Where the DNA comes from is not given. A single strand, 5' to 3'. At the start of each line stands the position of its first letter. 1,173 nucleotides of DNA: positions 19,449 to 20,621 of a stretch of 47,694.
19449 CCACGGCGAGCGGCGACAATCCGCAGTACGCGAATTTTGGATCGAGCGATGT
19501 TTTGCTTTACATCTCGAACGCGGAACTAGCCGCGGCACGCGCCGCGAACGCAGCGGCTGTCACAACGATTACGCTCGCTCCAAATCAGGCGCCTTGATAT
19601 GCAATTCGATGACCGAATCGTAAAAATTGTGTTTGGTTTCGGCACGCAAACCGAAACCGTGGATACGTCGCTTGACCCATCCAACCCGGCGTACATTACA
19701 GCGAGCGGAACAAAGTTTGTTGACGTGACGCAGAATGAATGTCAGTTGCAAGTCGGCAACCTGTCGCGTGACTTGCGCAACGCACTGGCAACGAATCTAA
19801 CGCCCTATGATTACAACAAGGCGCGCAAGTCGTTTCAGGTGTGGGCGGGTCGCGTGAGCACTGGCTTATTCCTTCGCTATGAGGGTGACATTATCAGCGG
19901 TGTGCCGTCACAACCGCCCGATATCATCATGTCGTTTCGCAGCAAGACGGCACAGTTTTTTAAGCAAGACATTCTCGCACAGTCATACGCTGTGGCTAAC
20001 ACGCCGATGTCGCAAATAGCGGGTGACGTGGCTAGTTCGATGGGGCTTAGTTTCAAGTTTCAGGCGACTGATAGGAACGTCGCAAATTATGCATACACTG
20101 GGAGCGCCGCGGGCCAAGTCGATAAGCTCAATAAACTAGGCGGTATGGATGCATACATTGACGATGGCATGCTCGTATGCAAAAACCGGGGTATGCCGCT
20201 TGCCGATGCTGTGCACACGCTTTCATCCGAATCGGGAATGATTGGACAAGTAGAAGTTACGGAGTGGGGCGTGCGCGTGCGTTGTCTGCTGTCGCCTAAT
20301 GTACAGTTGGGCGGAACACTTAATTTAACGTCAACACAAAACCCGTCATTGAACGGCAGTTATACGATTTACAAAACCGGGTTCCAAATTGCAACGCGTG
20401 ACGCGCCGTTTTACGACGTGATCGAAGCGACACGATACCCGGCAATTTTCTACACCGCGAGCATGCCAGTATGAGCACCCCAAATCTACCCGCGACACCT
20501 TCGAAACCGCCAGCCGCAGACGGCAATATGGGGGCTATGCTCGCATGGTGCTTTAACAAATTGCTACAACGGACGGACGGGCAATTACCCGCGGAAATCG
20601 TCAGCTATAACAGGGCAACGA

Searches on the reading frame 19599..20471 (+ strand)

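Call 84: search_protein_families(library=pfam, proteins=[window:19599-20471:+], max_evalue=0.001)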
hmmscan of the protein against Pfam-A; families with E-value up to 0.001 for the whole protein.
window:19599-20471:+ (291 aa): 1 family
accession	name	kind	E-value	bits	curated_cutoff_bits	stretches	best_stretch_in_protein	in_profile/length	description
PF22759.1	E217_GP41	-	1.4e-68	231.5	27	1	7-273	1-275/279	Baseplate hub gp41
